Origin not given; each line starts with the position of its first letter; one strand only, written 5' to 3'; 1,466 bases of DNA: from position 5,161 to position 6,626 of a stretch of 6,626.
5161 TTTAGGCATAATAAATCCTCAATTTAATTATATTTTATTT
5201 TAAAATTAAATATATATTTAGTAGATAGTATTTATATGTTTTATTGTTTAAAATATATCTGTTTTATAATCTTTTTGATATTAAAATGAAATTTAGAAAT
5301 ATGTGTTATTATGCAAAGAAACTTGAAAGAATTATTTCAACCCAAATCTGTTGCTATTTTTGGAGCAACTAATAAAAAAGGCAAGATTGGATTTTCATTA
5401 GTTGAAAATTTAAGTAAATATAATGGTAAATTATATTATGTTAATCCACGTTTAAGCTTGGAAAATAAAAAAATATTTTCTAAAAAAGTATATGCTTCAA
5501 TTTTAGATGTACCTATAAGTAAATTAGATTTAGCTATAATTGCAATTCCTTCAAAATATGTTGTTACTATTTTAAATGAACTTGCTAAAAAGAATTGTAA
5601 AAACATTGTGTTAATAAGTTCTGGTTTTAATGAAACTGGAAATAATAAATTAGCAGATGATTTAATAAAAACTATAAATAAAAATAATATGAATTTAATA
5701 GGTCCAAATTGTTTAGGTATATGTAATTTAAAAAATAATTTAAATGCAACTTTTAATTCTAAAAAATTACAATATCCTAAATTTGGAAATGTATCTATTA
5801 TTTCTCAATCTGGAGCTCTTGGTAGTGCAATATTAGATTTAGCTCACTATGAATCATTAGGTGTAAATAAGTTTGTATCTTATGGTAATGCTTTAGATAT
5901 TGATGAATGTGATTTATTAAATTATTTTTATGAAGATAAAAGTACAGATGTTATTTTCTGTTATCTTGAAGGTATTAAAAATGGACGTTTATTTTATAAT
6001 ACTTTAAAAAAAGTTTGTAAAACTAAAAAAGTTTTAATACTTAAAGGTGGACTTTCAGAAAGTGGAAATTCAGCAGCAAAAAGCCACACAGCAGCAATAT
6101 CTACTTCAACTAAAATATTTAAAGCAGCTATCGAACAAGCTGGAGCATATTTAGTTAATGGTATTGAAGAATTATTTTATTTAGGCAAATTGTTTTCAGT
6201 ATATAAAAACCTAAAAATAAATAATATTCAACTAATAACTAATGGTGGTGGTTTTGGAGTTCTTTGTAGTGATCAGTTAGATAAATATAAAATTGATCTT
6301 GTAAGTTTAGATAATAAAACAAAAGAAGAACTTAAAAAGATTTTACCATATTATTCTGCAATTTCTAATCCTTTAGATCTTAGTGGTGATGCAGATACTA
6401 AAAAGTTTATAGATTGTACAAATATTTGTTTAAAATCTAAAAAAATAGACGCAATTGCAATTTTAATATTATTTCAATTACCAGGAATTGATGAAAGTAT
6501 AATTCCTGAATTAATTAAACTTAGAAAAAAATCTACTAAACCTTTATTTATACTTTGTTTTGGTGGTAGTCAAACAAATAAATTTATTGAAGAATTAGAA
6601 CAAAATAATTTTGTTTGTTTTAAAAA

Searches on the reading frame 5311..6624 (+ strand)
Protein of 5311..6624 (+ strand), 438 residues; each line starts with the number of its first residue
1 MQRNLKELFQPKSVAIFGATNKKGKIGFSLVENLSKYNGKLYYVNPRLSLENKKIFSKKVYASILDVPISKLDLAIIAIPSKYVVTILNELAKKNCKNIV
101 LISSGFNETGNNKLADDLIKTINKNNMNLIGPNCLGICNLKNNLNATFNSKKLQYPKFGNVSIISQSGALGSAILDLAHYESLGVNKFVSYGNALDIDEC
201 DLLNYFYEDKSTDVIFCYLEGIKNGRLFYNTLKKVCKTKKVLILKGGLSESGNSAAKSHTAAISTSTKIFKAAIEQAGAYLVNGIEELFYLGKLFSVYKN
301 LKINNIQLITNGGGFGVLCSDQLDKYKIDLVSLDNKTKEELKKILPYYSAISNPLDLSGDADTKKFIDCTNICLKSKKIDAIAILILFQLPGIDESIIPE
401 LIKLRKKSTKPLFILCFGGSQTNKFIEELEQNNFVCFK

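Call 42: search_protein_families(library=pfam, proteins=[window:5311-6624:+], max_evalue=0.01)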
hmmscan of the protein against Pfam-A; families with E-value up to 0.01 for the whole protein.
window:5311-6624:+ (438 aa): 5 families
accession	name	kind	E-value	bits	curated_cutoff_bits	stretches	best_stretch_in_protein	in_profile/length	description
PF13607.11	Succ_CoA_lig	-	4.1e-46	156.6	27.4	1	159-295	2-138/138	Succinyl-CoA ligase like flavodoxin domain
PF13380.12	CoA_binding_2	-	4.8e-18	66.1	22.8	1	12-138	1-114/116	CoA binding domain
PF02629.25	CoA_binding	-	1.1e-08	36.1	22.3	1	10-105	2-97/97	CoA binding domain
PF19045.5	Ligase_CoA_2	-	1.5e-05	25.5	23.7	1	308-383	3-78/162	Ligase-CoA domain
PF01210.29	NAD_Gly3P_dh_N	-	0.0076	16.7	23.1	0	69-133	67-135/158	NAD-dependent glycerol-3-phosphate dehydrogenase N-terminus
